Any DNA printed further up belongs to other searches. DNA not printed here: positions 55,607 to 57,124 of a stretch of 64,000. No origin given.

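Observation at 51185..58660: Signalling island inserted between uvrB and uvrA: receiver, giant membrane protein, sensor kinase, FIST protein, cytoplasmic kinase, dual-receiver regulator, with no output domain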

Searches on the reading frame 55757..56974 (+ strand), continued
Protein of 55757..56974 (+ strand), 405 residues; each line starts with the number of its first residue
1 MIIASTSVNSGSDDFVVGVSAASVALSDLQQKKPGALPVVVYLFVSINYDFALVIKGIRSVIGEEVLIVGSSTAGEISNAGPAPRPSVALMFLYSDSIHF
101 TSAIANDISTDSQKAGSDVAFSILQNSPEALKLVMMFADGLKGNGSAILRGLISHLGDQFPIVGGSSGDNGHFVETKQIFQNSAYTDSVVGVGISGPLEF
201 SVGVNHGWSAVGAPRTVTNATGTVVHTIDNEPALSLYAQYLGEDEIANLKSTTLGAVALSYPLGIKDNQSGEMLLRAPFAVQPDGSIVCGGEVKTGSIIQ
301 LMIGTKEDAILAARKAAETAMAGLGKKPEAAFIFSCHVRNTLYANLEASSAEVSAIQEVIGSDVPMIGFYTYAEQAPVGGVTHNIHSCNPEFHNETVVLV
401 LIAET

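Call 40: search_protein_families(library=pfam, proteins=[L071:3993-4475:+, L033:2270-2749:+, L069:6043-6879:+, L069:885-3128:-, L065:2179-4488:-, L065:7746-8960:+, L042:11205-11525:+, L074:14428-15066:-, L074:15073-15891:-, L074:15904-17094:-], max_evalue=0.001)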
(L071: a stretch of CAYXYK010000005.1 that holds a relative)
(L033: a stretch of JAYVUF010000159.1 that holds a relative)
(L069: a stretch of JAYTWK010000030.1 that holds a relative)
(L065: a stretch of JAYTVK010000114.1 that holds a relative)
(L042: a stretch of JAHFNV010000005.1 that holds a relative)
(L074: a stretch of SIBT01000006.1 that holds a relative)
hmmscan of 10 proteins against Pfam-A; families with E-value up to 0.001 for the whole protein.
L071:3993-4475:+ (160 aa): 2 families
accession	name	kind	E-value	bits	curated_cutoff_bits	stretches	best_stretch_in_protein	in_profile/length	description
PF01035.26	DNA_binding_1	-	2.6e-32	110.9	27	1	74-153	1-80/81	6-O-methylguanine DNA methyltransferase, DNA binding domain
PF02870.21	Methyltransf_1N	-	3.5e-09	37.5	21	1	7-69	6-70/71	6-O-methylguanine DNA methyltransferase, ribonuclease-like domain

L033:2270-2749:+ (159 aa): 0 families

L069:6043-6879:+ (278 aa): 1 family
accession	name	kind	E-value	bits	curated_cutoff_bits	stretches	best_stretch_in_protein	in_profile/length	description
PF00487.30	FA_desaturase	-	1.9e-15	57.8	29.7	1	30-245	8-224/253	Fatty acid desaturase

L069:885-3128:- (747 aa): 7 families
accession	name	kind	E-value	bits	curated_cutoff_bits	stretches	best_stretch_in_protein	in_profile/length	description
PF00270.35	DEAD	-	8.7e-20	71.5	26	1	293-484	3-164/167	DEAD/DEAH box helicase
PF00271.37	Helicase_C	-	5.4e-19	68.9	23.5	1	548-642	15-109/110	Helicase conserved C-terminal domain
PF17191.10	RecG_wedge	-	4.6e-15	56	23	1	30-152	8-129/162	RecG wedge domain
PF01336.31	tRNA_anti-codon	-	2.7e-11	43.7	27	1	76-151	2-75/75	OB-fold nucleic acid binding domain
PF04851.21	ResIII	-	6.1e-09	36.4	22.5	1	290-479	4-162/164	Type III restriction enzyme, res subunit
PF19833.4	RecG_dom3_C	-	2.7e-07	31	26.8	1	671-729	3-63/87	ATP-dependent DNA helicase RecG, domain 3, C-terminal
PF22590.2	Cas3-like_C_2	-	0.00038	21.1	27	0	558-642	16-104/106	CRISPR-associated nuclease/helicase Cas3, C-terminal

L065:2179-4488:- (769 aa): 7 families
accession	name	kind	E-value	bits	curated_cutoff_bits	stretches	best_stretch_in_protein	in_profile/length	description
PF00270.35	DEAD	-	4.4e-20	72.5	26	1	313-506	1-164/167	DEAD/DEAH box helicase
PF00271.37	Helicase_C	-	5.7e-19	68.8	23.5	1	570-664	15-109/110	Helicase conserved C-terminal domain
PF17191.10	RecG_wedge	-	6.8e-16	58.7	23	1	51-174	7-129/162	RecG wedge domain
PF01336.31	tRNA_anti-codon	-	9.8e-12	45.1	27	1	98-173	2-75/75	OB-fold nucleic acid binding domain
PF04851.21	ResIII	-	2.4e-09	37.8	22.5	1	311-501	3-162/164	Type III restriction enzyme, res subunit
PF19833.4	RecG_dom3_C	-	1.2e-06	28.9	26.8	1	693-749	3-61/87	ATP-dependent DNA helicase RecG, domain 3, C-terminal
PF22590.2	Cas3-like_C_2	-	9.1e-05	23.1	27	1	580-664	16-104/106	CRISPR-associated nuclease/helicase Cas3, C-terminal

L065:7746-8960:+ (404 aa): 2 families
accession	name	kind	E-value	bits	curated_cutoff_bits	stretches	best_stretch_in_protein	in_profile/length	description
PF00487.30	FA_desaturase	-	5.1e-16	59.6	29.7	1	21-224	2-225/253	Fatty acid desaturase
PF01610.23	DDE_Tnp_ISL3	-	3.2e-07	30.8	23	1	289-402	94-196/240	Transposase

L042:11205-11525:+ (106 aa): 0 families

L074:14428-15066:- (212 aa): 1 family
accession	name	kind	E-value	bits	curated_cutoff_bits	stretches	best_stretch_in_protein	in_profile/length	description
PF14360.12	PAP2_C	-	4.8e-09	37.1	27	1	134-197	3-71/74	PAP2 superfamily C-terminal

L074:15073-15891:- (272 aa): 4 families
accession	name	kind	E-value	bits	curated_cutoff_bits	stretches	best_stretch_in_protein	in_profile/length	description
PF00561.26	Abhydrolase_1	-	9.8e-28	97.9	25.8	1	23-250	2-243/245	alpha/beta hydrolase fold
PF12146.15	Hydrolase_4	-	1.3e-20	74.2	27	1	20-246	3-233/239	Serine aminopeptidase, S33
PF12697.13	Abhydrolase_6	-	5.3e-15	57.1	26.3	1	24-256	1-215/217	Alpha/beta hydrolase family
PF00326.27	Peptidase_S9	-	0.0002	21.3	22.6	1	204-265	140-208/213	Prolyl oligopeptidase family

L074:15904-17094:- (396 aa): 7 families
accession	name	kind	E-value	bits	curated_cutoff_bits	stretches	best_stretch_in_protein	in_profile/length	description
PF00534.26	Glycos_transf_1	-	1.2e-43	149.1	26.4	1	210-368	8-167/172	Glycosyl transferases group 1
PF13692.12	Glyco_trans_1_4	-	1.7e-33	116.3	27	1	219-359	3-142/142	Glycosyl transferases group 1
PF13439.12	Glyco_transf_4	-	2.4e-24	86.7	28.5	1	22-194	2-169/170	Glycosyltransferase Family 4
PF13579.12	Glyco_trans_4_4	-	4.3e-12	47.1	29.7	1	22-190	1-158/158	Glycosyl transferase 4-like domain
PF20706.3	GT4-conflict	-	4.6e-07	29.6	26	1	214-324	194-312/385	Family 4 Glycosyltransferase in conflict systems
PF13524.12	Glyco_trans_1_2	-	1.1e-06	29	25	1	244-373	10-128/144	Glycosyl transferase-like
PF13477.12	Glyco_trans_4_2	-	0.00016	22.3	23.4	1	28-127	13-107/139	Glycosyl transferase 4-like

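Call 42: search_dna_similar(query=window:55757-56974:+, collection=plasmids, mode=protein, max_evalue=0.001, max_rows=15)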
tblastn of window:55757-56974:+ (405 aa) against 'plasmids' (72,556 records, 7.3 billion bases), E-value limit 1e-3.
Records with a match: 119; places in all: 120; records where one place covers at least 80% of the query: 98.
Best place of each record, by identity: <60% 119.
By first word of the organism name: Pseudosulfitobacter 39; Sinorhizobium 23; Legionella 8; Roseomonas 7; Aliiroseovarius 5; Azospirillum 4; Ruegeria 4; Rhodobacteraceae 2; Microvirga 2; Paracoccus 2; and 21 more.
By predicted mobility (MOB-suite, as given by PLSDB): non-mobilizable 85; mobilizable 18; conjugative 16.
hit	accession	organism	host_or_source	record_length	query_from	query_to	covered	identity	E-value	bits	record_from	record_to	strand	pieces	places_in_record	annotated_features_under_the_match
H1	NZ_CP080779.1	Aliiroseovarius crassostreae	-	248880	35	404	91%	31.5%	4e-40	159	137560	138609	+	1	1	FIST N-terminal domain-containing protein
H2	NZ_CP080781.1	Aliiroseovarius crassostreae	-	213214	35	404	91%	31.2%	5e-40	159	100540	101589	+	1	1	FIST N-terminal domain-containing protein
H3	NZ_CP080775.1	Aliiroseovarius crassostreae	-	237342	35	404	91%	31.2%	5e-40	159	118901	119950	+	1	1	FIST N-terminal domain-containing protein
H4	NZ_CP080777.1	Aliiroseovarius crassostreae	-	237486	35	404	91%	31.2%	5e-40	159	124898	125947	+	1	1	FIST N-terminal domain-containing protein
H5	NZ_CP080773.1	Aliiroseovarius crassostreae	-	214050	35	404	91%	30.9%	1e-39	158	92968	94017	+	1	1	FIST N-terminal domain-containing protein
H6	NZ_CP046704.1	Nostoc sp. ATCC 53789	-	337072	35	402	91%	30.8%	7e-44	170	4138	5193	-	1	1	FIST N-terminal domain-containing protein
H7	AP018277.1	Calothrix sp. NIES-4101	-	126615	35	402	91%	29.7%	1e-39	158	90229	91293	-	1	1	hypothetical protein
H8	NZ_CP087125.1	Sulfurovum mangrovi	Mangrove sediment,mangrove sediment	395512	68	404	83%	30.8%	3e-22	106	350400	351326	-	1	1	FIST N-terminal domain-containing protein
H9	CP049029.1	Rhodobacteraceae bacterium SC52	Apostichopus japonicus,pure ...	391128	35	377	78%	31.5%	2e-28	152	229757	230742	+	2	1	hypothetical protein (x2)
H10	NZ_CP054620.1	Azospirillum oryzae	cell culture,soil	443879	67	404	83%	29.3%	6e-23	108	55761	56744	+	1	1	FIST N-terminal domain-containing protein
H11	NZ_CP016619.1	Microvirga ossetica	Vicia alpestris,cell culture,nodules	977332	38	389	87%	28.2%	1e-30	131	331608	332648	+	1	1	FIST N-terminal domain-containing protein | ATP-binding protein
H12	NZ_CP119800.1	Halomontanus rarus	cell culture,sediment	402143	43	402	89%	27.2%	1e-22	107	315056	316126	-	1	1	FIST N-terminal domain-containing protein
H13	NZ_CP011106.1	Legionella pneumophila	Homo sapiens,sputum sample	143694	68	405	83%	28.8%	5e-27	120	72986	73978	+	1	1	FIST N-terminal domain-containing protein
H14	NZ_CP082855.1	Legionella anisa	-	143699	68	405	83%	28.8%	5e-27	120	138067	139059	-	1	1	FIST N-terminal domain-containing protein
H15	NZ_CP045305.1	Legionella longbeachae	Homo sapiens,Sputum sample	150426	68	405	83%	28.8%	5e-27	120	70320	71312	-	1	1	FIST N-terminal domain-containing protein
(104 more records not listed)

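Call 43: get_annotated_region(hit=H6, flank=5000)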
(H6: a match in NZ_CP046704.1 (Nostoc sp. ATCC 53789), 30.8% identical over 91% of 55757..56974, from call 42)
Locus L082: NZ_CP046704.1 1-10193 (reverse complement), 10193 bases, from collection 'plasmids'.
description: Nostoc sp. ATCC 53789 plasmid pNsp_a, complete sequence
organism: Nostoc sp. ATCC 53789 (NCBI taxid 76335)
taxonomy: Bacteria; Cyanobacteriota; Cyanophyceae; Nostocales; Nostocaceae; Nostoc; Nostoc sp. ATCC 53789
host: -; source: -; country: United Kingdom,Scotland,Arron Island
typing (MOB-suite, as given by PLSDB): conjugative; relaxase MOBV; mating-pair formation MPF_T
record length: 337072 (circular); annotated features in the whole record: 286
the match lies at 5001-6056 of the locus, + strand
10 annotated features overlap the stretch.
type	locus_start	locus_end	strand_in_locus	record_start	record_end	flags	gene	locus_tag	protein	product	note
CDS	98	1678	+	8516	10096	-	-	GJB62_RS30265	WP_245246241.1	Ig-like domain-containing protein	-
CDS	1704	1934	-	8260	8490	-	-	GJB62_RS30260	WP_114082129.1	hypothetical protein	-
CDS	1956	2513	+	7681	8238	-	cysC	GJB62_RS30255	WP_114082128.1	adenylyl-sulfate kinase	GO:0000103 - sulfate assimilation [Evidence IEA]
CDS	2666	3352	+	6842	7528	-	-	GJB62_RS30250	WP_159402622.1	hypothetical protein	-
CDS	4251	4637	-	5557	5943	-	-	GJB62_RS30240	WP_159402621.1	hypothetical protein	-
CDS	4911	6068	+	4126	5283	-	-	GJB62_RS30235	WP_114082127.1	FIST N-terminal domain-containing protein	-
CDS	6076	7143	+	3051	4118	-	-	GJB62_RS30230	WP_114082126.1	ATP-binding protein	-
CDS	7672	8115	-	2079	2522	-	-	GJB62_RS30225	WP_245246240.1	transposase family protein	-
CDS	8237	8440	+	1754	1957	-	-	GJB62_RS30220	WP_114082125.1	CopG family transcriptional regulator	-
CDS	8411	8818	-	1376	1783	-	-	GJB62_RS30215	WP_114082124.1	hypothetical protein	-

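Call 44: get_annotated_region(hit=H13, flank=5000)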
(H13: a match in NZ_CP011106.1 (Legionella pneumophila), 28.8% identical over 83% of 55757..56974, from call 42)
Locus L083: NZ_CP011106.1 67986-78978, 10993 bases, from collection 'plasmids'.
description: Legionella pneumophila strain L10-023 isolate Ulm plasmid unnamed, complete sequence
organism: Legionella pneumophila (NCBI taxid 446)
taxonomy: Bacteria; Pseudomonadota; Gammaproteobacteria; Legionellales; Legionellaceae; Legionella; Legionella pneumophila
host: -; source: Homo sapiens,sputum sample; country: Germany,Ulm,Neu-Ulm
typing (MOB-suite, as given by PLSDB): conjugative; relaxase MOBF; mating-pair formation MPF_F
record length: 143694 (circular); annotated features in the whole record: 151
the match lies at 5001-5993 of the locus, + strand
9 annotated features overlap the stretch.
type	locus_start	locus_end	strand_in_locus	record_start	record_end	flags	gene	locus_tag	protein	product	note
CDS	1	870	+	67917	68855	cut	-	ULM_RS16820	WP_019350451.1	universal stress protein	-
CDS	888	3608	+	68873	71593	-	-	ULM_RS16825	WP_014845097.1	cation-transporting P-type ATPase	-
CDS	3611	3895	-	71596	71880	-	-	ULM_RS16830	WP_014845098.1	hypothetical protein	-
CDS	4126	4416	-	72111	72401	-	-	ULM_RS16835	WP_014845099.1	hypothetical protein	-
CDS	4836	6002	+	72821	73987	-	-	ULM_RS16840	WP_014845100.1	FIST N-terminal domain-containing protein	-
CDS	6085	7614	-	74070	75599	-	-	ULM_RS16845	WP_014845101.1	DHA2 family efflux MFS transporter permease subunit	GO:0009410 - response to xenobiotic stimulus [Evidence IEA]; GO:0006855 - xenobiotic transmembrane transport [Evidence ...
CDS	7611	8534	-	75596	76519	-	-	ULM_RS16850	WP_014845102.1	HlyD family secretion protein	GO:0055085 - transmembrane transport [Evidence IEA]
CDS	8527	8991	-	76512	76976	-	-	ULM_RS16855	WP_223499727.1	MarR family transcriptional regulator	GO:0006355 - regulation of DNA-templated transcription [Evidence IEA]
CDS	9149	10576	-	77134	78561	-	-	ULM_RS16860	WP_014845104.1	efflux transporter outer membrane subunit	GO:0006810 - transport [Evidence IEA]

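Call 45: get_annotated_region(hit=H1, flank=5000)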
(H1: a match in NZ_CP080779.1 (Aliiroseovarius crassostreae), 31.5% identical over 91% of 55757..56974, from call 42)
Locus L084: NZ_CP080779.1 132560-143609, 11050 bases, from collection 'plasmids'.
description: Aliiroseovarius crassostreae strain S128 plasmid unnamed1, complete sequence
organism: Aliiroseovarius crassostreae (NCBI taxid 154981)
taxonomy: Bacteria; Pseudomonadota; Alphaproteobacteria; Rhodobacterales; Paracoccaceae; Aliiroseovarius; Aliiroseovarius crassostreae
host: -; source: -; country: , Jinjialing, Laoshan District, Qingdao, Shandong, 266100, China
typing (MOB-suite, as given by PLSDB): non-mobilizable
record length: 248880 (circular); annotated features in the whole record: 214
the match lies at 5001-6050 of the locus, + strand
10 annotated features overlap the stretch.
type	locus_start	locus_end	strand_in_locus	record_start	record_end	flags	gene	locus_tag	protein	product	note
CDS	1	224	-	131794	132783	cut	-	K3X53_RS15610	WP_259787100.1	T3SS effector HopA1 family protein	-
CDS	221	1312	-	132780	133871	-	-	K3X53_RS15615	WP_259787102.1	aminoglycoside phosphotransferase family protein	-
CDS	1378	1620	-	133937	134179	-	-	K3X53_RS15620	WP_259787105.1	hypothetical protein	-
CDS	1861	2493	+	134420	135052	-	-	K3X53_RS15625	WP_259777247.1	Crp/Fnr family transcriptional regulator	GO:0006355 - regulation of DNA-templated transcription [Evidence IEA]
CDS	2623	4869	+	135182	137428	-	-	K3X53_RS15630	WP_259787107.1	pyridoxal-dependent decarboxylase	GO:0019752 - carboxylic acid metabolic process [Evidence IEA]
CDS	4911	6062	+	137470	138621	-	-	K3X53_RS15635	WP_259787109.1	FIST N-terminal domain-containing protein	-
CDS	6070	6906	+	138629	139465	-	-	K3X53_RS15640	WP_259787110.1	adenylate/guanylate cyclase domain-containing protein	GO:0009190 - cyclic nucleotide biosynthetic process [Evidence IEA]; GO:0035556 - intracellular signal transduction ...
CDS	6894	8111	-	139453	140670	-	-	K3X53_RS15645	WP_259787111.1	DUF4331 domain-containing protein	-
CDS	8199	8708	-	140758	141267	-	-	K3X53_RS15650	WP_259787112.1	tail fiber protein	-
CDS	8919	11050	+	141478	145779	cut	-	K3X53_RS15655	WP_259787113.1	Ig-like domain-containing protein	-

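Call 48: find_encoding_contigs(protein=P0090, flank=8000, max_places=2)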
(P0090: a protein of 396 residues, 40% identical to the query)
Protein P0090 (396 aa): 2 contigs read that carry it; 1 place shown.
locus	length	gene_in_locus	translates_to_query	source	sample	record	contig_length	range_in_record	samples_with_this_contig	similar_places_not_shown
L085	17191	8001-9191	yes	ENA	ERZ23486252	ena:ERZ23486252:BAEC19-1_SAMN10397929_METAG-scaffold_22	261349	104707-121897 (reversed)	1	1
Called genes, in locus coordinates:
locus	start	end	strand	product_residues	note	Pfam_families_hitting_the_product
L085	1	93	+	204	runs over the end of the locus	PF00697:PRAI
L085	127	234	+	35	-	-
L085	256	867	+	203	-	PF05036:SPOR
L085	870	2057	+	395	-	PF00291:PALP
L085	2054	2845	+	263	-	PF00290:Trp_syntA, PF00977:His_biosynth (weak)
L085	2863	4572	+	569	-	PF05157:MshEN, PF00437:T2SSE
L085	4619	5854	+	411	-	PF28597:T2SSF_N (weak), PF00482:T2SSF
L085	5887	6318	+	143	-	PF07963:N_methyl (weak), PF08334:T2SSG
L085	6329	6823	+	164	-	-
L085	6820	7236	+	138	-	-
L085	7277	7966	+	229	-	PF00881:Nitroreductase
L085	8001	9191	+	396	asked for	PF08495:FIST, PF10442:FIST_C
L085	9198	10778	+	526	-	PF01590:GAF, PF13185:GAF_2, PF00512:HisKA, PF02518:HATPase_c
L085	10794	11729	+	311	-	PF00072:Response_reg, PF00990:GGDEF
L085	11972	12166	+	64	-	-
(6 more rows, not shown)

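Call 49: find_encoding_contigs(protein=P0096, flank=8000, max_places=2)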
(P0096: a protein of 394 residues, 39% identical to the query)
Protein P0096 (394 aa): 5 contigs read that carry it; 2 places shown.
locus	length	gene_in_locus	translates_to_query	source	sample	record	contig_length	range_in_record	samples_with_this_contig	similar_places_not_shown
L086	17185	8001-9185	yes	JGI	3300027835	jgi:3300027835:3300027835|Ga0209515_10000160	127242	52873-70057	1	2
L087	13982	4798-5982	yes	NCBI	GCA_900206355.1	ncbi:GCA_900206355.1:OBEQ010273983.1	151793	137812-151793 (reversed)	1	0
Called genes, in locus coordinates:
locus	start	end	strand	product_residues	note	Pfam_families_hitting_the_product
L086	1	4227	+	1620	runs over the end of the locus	-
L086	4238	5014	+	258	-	PF13399:LytR_C (weak)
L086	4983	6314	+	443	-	-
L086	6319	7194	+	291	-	PF09608:Alph_Pro_TM (weak)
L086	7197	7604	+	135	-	PF00072:Response_reg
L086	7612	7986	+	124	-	PF00072:Response_reg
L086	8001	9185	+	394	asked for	PF08495:FIST, PF10442:FIST_C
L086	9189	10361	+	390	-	PF00989:PAS, PF08448:PAS_4 (faint), PF13426:PAS_9, PF08447:PAS_3, PF00512:HisKA, PF13581:HATPase_c_2 (weak), PF02518:HATPase_c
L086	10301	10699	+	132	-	-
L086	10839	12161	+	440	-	PF02195:ParB_N, PF01555:N6_N4_Mtase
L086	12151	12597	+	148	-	-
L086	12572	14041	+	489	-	-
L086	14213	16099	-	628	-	PF00239:Resolvase, PF07508:Recombinase, PF13408:Zn_ribbon_recom (weak)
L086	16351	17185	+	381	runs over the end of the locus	PF01555:N6_N4_Mtase, PF01726:LexA_DNA_bind, PF01555:N6_N4_Mtase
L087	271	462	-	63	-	-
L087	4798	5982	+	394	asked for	PF08495:FIST, PF10442:FIST_C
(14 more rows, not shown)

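Call 50: find_encoding_contigs(protein=P0097, flank=8000, max_places=2)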
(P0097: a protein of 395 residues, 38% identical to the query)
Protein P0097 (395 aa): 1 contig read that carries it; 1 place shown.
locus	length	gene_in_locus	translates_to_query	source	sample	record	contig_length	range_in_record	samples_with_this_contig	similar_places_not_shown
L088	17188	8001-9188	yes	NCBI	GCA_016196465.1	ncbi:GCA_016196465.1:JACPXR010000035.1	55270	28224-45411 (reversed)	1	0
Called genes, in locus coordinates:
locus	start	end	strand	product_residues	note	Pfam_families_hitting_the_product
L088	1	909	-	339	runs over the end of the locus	PF02445:NadA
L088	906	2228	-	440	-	PF01964:ThiC_Rad_SAM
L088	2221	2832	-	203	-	PF01227:GTP_cyclohydroI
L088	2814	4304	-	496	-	PF02789:Peptidase_M17_N, PF00883:Peptidase_M17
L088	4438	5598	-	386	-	PF00266:Aminotran_5, PF01041:DegT_DnrJ_EryC1 (weak)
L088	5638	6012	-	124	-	PF00072:Response_reg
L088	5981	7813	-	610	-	PF16927:HisKA_7TM, PF00989:PAS, PF08448:PAS_4, PF13426:PAS_9 (weak), PF24820:Diguanyl_cycl_sensor (faint), PF00512:HisKA, PF02518:HATPase_c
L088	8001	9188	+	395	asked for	PF08495:FIST, PF10442:FIST_C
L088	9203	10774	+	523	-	PF01590:GAF (weak), PF13185:GAF_2, PF13492:GAF_3, PF00512:HisKA, PF02518:HATPase_c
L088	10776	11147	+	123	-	PF00072:Response_reg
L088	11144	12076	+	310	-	PF00072:Response_reg, PF00990:GGDEF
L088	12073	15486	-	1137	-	-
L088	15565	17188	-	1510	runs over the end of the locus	PF00310:GATase_2, PF04898:Glu_syn_central, PF01645:Glu_synthase, PF01493:GXGXG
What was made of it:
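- Distant non-CPR homologues show FIST -> GAF-HK -> REC-GGDEF (calls 48, 50).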

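Call 51: find_encoding_contigs(protein=P0109, flank=8000, max_places=2)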
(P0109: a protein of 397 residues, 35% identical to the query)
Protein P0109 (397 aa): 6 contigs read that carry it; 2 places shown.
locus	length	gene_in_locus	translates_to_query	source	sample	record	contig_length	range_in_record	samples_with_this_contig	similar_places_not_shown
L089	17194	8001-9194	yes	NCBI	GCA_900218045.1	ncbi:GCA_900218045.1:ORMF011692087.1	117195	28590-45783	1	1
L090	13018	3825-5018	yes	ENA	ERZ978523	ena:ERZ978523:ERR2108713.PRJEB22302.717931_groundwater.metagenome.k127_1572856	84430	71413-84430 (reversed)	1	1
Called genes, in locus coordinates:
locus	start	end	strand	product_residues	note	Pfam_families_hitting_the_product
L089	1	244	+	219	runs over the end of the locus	-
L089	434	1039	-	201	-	-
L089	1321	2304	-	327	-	PF00078:RVT_1 (weak)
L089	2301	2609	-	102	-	PF24250:HVO_2718 (faint), PF12844:HTH_19, PF01381:HTH_3, PF13560:HTH_31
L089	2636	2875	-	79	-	-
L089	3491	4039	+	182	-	-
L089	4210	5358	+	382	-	PF00070:Pyr_redox (faint), PF01266:DAO (weak), PF01494:FAD_binding_3, PF04820:Trp_halogenase (faint), PF07992:Pyr_redox_2 (faint), PF13450:NAD_binding_8 (weak)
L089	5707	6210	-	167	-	-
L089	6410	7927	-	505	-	PF14821:Thr_synth_N, PF00291:PALP, PF24857:THR4_C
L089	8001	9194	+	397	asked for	PF08495:FIST, PF10442:FIST_C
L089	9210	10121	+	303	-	PF00512:HisKA, PF13581:HATPase_c_2 (weak), PF02518:HATPase_c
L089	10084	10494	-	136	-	PF00072:Response_reg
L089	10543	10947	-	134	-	-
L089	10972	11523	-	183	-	PF23951:DUF7282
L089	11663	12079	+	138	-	-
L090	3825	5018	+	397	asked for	PF08495:FIST, PF10442:FIST_C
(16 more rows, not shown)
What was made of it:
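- FIST lies upstream of sensor-less transducers in unrelated phyla, which fits an input role (calls 43, 45, 48-51).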
